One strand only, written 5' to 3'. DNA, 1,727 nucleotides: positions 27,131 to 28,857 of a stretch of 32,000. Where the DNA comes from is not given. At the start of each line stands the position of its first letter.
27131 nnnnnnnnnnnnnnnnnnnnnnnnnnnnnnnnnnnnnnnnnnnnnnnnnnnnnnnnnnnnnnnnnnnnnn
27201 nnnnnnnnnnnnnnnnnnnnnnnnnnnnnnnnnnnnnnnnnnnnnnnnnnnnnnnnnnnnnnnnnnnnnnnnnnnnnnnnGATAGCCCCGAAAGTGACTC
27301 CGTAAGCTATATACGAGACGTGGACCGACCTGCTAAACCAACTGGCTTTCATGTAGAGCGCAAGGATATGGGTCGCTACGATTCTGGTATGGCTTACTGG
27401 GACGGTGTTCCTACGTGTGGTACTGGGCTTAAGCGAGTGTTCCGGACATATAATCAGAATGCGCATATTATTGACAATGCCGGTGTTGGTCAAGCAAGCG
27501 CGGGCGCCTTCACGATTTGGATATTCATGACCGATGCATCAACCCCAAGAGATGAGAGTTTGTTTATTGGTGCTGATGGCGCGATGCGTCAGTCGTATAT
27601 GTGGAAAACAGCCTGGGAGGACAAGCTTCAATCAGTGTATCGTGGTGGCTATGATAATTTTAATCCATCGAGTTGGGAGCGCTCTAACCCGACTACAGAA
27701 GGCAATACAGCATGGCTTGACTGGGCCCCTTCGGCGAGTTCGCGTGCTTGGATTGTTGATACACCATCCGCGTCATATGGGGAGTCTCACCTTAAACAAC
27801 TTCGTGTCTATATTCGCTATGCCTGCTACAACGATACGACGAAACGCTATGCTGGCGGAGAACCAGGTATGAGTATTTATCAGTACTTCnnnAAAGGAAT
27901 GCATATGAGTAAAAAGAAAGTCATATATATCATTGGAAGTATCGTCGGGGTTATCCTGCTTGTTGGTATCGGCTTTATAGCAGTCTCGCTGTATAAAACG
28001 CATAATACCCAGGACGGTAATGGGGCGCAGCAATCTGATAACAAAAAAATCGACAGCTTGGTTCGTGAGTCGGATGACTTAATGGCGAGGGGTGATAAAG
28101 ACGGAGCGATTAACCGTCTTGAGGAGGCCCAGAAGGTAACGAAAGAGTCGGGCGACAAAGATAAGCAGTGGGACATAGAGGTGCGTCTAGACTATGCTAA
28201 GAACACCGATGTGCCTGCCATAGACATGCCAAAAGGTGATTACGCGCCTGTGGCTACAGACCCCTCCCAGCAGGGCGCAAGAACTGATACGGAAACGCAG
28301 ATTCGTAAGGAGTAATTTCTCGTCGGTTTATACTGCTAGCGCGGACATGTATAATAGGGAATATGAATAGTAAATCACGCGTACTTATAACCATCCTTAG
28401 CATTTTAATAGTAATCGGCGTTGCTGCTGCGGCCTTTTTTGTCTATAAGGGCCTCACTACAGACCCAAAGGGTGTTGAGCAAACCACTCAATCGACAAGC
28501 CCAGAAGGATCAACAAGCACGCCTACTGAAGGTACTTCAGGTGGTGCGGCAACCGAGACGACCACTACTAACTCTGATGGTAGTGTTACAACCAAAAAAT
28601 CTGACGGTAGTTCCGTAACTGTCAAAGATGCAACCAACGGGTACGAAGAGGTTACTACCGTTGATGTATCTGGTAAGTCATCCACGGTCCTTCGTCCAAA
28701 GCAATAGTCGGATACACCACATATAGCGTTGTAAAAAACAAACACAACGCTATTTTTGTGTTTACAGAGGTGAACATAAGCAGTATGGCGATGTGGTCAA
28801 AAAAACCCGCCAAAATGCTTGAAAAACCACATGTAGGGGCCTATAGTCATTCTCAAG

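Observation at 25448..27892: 814-aa modular type IV pilin with FN3 repeats and a Trp-rich tip domain, transcribed alone next to tRNA-Ser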

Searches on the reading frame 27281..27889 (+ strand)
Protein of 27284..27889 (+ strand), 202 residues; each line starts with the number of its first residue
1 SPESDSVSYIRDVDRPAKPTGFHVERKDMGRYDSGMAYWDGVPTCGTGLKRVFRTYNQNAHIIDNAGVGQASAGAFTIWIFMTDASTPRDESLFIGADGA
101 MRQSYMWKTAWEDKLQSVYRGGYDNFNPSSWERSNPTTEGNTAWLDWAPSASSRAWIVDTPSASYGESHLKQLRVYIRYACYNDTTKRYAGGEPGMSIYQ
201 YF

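Call 27: search_protein_representatives(alignment_id=A2)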
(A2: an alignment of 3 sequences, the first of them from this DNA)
Query: 3 sequences, 209 profile positions. Proteins with E-value up to 0.001 (for the whole library): 12; up to 1e-10: 7; up to 1e-30: 3. The best 12 are listed.
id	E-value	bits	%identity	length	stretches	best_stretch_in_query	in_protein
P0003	9.7e-112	387.9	-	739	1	1-209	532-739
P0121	8.8e-89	312.9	-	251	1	1-209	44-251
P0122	8.7e-44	165.9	-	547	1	1-209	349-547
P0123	1.7e-21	93.1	-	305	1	2-202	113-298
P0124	2.0e-19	86.3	-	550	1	2-205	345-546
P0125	2.0e-16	76.5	-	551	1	2-206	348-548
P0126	4.5e-13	65.6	-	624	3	126-206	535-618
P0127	2.3e-09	53.5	-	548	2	2-200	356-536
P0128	2.5e-09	53.3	-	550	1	2-204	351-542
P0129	9.6e-07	44.9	-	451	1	5-201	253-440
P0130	2.6e-06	43.5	-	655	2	148-204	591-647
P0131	2.2e-05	40.4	-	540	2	143-200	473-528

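Call 36: predict_structure(alignment_id=A3)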
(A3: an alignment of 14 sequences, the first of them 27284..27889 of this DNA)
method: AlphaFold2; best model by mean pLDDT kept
length: 202 residues; sequences in the alignment: 14
mean_pLDDT: 80.8   pTM: 0.78
mean pLDDT of the five models: 80.8, 79.1, 78.4, 77.0, 75.9
residues with pLDDT >= 90: 75; 70-90: 89; 50-70: 16; < 50: 22
segments of 3 or more residues with pLDDT < 50: 1-9, 129-141
pLDDT, mean of each block of 10 residues (from residue 1): 45 77 93 92 85 88 92 88 93 79 91 83 54 39 73 87 90 92 83 91 94
secondary structure, 60 per line:
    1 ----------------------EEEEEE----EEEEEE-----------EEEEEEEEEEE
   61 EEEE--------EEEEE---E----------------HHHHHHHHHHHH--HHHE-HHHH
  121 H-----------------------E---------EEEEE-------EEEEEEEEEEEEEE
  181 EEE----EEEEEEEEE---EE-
elements in order: E23-28 E33-38 E50-64 E73-77 H98-109 H117-121 E155-159 E167-183 E188-196

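Call 43: fold_search(model_id=the predicted structure, library=pdb)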
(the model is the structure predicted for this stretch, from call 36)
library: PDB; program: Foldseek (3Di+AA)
matches with E <= 10: 497; with E <= 0.001: 0
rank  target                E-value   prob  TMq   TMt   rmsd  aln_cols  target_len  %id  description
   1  8av2_B                2.0e-01  0.06  0.16  0.16  19.9       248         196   10  Crystal structure for the FnIII module of mouse LEP-R in complex with the anti-LEP-R nanobody VHH-4.80 (released 2023-04-05)
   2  9xvi_C                2.3e-01  0.13  0.20  0.08  13.1       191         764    8  Arabidopsis ISA2-ISA1-ISA1-ISA2 heterotetramer (released 2026-04-08)
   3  1bqu_B                2.3e-01  0.04  0.14  0.13  24.5       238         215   14  CYTOKYNE-BINDING REGION OF GP130 (released 1998-08-26)
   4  4p1x_G                2.3e-01  0.04  0.15  0.12  23.8       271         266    7  Crystal structure of staphylococcal LUK prepore (released 2014-10-01)
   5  8fn9_H                2.4e-01  0.18  0.19  0.30  11.6       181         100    7  Crystal structure of the C-terminal Fg domain of TNR with the single FN domain of PTPRZ (released 2023-07-12)
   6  6moe_D                2.6e-01  0.15  0.21  0.20  11.5       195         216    8  Monomeric DARPin E2 complex with EpoR (released 2019-06-05)
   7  8gi2                  2.9e-01  0.21  0.21  0.27  14.7       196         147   10  Cryo-EM structure of Natrinema sp. J7-2 Type IV pilus, PilA2 (released 2023-08-16)
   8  6nmy_D                2.9e-01  0.13  0.18  0.19  12.6       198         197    6  A Cytokine-receptor complex (released 2020-01-22)
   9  7v3p_A                3.0e-01  0.21  0.30  0.10  14.8       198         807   10  Cryo-EM structure of the IGF1R/insulin complex (released 2022-08-17)
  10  7p2p_B                3.0e-01  0.10  0.20  0.22  12.0       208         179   10  Human Signal Peptidase Complex Paralog A (SPC-A) (released 2021-10-06)
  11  8qy6_A                3.0e-01  0.05  0.17  0.07  21.7       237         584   11  Structure of interleukin 6 (gp130 P496L mutant). (released 2024-02-21)
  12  6bx5_D                3.6e-01  0.38  0.23  0.43  10.1       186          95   11  The crystal structure of fluoride channel Fluc Ec2 with Monobody S12 (released 2018-02-14)
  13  7s8v_A                3.6e-01  0.16  0.27  0.22  14.3       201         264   13  Leg region of a complex of IGF-I with the ectodomain of a hybrid insulin receptor / type 1 insulin-like growth factor  (released 2022-07-06)
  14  1do6_A                3.6e-01  0.13  0.19  0.28  14.1       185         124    8  CRYSTAL STRUCTURE OF SUPEROXIDE REDUCTASE IN THE OXIDIZED STATE AT 2.0 ANGSTROM RESOLUTION (released 2000-03-24)
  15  8fn8_B                4.0e-01  0.16  0.22  0.34  11.2       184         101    9  Crystal structure of the C-terminal Fg domain of TNC with the single FN domain of PTPRZ (released 2023-07-12)
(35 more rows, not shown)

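Call 47: fold_search(model_id=the predicted structure, library=viral)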
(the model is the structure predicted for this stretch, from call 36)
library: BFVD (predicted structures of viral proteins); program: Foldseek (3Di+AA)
matches with E <= 10: 249; with E <= 0.001: 0
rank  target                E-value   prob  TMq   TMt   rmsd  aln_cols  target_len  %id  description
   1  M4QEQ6                2.3e-01  0.02  0.12  0.09  27.1       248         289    9  Uncharacterized protein [Synechococcus phage S-CAM1]
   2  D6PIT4                2.7e-01  0.41  0.25  0.13   9.5       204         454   10  (no name in the UniProt tables at hand)
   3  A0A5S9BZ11            3.9e-01  0.09  0.18  0.09  13.0       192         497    8  Uncharacterized protein [Tenacibaculum phage PTm1]
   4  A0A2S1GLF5            4.6e-01  0.03  0.15  0.04  25.2       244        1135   13  (no name in the UniProt tables at hand)
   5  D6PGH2                4.8e-01  0.35  0.30  0.13  10.3       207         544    9  (no name in the UniProt tables at hand)
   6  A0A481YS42            5.1e-01  0.08  0.17  0.22  14.4       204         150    6  Uncharacterized protein [Marseillevirus LCMAC101]
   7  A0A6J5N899            5.1e-01  0.07  0.18  0.22  17.4       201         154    8  Uncharacterized protein [uncultured Caudovirales phage]
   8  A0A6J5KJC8            5.4e-01  0.30  0.29  0.27  10.3       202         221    9  Fibronectin type III [uncultured Caudovirales phage]
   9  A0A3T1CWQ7            5.4e-01  0.30  0.26  0.21   8.6       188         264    9  PKD domain-containing protein [Acanthamoeba castellanii medusavirus J1]
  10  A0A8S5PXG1            5.4e-01  0.11  0.24  0.10  14.6       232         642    7  Uncharacterized protein [Myoviridae sp. ctgsk7]
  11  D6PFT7                6.7e-01  0.23  0.24  0.15   8.5       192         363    5  (no name in the UniProt tables at hand)
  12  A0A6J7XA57            6.7e-01  0.15  0.24  0.06  14.1       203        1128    7  Tip attachment protein J [uncultured Caudovirales phage]
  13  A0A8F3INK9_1          7.1e-01  0.15  0.23  0.07   8.3       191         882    7  Minor tail protein [Arthrobacter phage SilentRX]
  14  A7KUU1                7.9e-01  0.18  0.25  0.10  10.2       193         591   11  (no name in the UniProt tables at hand)
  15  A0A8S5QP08            7.9e-01  0.15  0.26  0.28  10.9       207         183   10  Uncharacterized protein [Caudovirales sp. ctSH72]
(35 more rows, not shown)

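Call 63: find_encoding_contigs(protein=P0122, flank=6000, max_places=1)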
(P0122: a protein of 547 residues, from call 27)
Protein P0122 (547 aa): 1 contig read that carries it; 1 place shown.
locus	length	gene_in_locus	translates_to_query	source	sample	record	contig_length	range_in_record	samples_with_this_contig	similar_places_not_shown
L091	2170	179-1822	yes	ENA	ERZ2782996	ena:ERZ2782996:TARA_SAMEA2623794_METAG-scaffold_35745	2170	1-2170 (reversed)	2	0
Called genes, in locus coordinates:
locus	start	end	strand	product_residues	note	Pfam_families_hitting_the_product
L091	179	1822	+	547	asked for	-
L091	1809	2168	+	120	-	?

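Call 77: search_protein_families(library=pfam, proteins=[window:27284-27889:+], max_evalue=10)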
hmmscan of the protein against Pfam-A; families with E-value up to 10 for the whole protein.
window:27284-27889:+ (202 aa): 0 families

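Call 84: search_solved_structures(query=A3, max_evalue=10)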
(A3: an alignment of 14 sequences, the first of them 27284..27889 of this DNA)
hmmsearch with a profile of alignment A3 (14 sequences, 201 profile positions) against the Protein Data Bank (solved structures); distinct sequences matched with E-value up to 10: 0.

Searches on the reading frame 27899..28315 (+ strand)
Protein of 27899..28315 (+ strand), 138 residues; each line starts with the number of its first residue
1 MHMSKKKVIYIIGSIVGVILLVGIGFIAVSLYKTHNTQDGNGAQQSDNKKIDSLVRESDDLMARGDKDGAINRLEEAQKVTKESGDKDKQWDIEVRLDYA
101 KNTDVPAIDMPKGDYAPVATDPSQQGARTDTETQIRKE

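Call 4: search_protein_families(library=pfam, proteins=[window:27899-28315:+], max_evalue=1)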
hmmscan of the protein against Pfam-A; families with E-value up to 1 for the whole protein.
window:27899-28315:+ (138 aa): 2 families
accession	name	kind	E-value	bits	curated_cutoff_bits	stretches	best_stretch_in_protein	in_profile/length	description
PF00558.24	Vpu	-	0.084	13.1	24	1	3-56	1-44/81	Vpu protein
PF15095.12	IL33_bt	-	0.1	12.9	27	1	57-105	33-81/158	Interleukin 33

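Call 5: search_protein_families(library=ncbifam, proteins=[window:27899-28315:+], max_evalue=1)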
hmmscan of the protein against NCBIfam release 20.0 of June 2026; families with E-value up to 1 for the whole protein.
window:27899-28315:+ (138 aa): 8 families
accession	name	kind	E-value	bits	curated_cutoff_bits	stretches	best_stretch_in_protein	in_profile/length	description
NF051431.1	Rv0361_Cterm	subfamily_domain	0.022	15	37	1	11-109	6-98/140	Rv0361 family membrane protein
NF040668.1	regulator_TseB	equivalog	0.038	13.6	200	1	6-48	2-43/161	cell wall elongation/penicillin-binding protein regulator TseB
NF003465.0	PRK05089.1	equivalog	0.11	12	162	1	5-54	9-51/189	cytochrome c oxidase assembly protein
TIGR02868.1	CydC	equivalog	0.11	11.1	329.05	1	19-91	165-236/530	thiol reductant ABC exporter subunit CydC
NF047771.1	LIC_11490_fam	equivalog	0.14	12.1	100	1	19-106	8-95/235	LIC_11490 family protein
NF007944.0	PRK10663.1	equivalog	0.14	12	340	1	3-46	90-133/204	cytochrome o ubiquinol oxidase subunit III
NF004285.1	PRK05696.1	equivalog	0.19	11.5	179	1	4-46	16-56/171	flagellar basal body-associated protein FliL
TIGR01495.1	ETRAMP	paralog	0.41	10.7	32.75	1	4-38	47-80/85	ETRAMP family protein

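Call 88: find_related_loci(query=window:27899-28312:+, collection=metagenome_contigs, flank=4000)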
Query window:27899-28312:+ (138 aa) in metagenome_contigs; peptide patterns used: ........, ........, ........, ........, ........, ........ (x = any residue, [..] = any of these).
47 stretches matched a pattern; 1 encode a relative of the query (tblastn E <= 1e-3); 1 distinct loci.
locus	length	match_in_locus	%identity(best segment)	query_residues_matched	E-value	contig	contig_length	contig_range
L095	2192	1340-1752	94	1-138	3e-75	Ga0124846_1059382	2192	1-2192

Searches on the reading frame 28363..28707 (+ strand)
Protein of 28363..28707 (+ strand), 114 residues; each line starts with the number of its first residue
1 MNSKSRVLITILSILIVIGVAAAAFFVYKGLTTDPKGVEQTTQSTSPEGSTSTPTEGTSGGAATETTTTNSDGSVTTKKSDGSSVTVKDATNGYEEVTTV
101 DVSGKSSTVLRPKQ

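Call 4: search_protein_families(library=pfam, proteins=[window:28363-28707:+], max_evalue=1)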
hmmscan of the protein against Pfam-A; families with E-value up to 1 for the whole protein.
window:28363-28707:+ (114 aa): 6 families
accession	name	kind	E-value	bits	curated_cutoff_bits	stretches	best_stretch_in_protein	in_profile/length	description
PF12685.13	SpoIIIAH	-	0.018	15.4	30.6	1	5-85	2-66/191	SpoIIIAH-like protein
PF03707.21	MHYT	-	0.025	15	21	1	6-28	24-46/59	Bacterial signalling protein N terminal repeat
PF16378.10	DUF4988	-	0.07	13.4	30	1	66-102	40-77/183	Domain of unknown function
PF22251.1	PFF1_TM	-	0.17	11.8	32.3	1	8-92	99-187/300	Vacuolar membrane protease, transmembrane domain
PF22124.2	Glyco_hydro_95_cat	-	0.23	10.8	27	1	22-64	198-240/408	Glycosyl hydrolase family 95 catalytic domain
PF21827.1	New_glue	-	0.66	10.2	31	0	16-84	5-69/94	New glue protein family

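Call 5: search_protein_families(library=ncbifam, proteins=[window:28363-28707:+], max_evalue=1)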
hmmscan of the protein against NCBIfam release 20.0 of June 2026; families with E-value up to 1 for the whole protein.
window:28363-28707:+ (114 aa): 6 families
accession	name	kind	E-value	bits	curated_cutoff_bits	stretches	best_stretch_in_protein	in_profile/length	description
NF042931.1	SAG1386_EF1546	equivalog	0.00045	20.3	80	1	5-88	27-115/158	SAG1386/EF1546 family surface-associated protein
TIGR03593.1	yidC_nterm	equivalog_domain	0.0058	16.2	58.25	1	8-87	6-78/363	membrane protein insertase YidC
NF004285.1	PRK05696.1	equivalog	0.093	12.5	179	1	3-46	16-60/171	flagellar basal body-associated protein FliL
NF005826.1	PRK07718.1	equivalog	0.097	12.6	140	1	4-41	3-42/143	flagellar basal body-associated protein FliL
NF008871.0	PRK11907.1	equivalog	0.27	9.2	1266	1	3-99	7-100/814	bifunctional 2',3'-cyclic-nucleotide 2'-phosphodiesterase/3'-nucleotidase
TIGR03094.1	sulfo_cyanin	equivalog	0.31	10.4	168.4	1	6-56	7-57/195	sulfocyanin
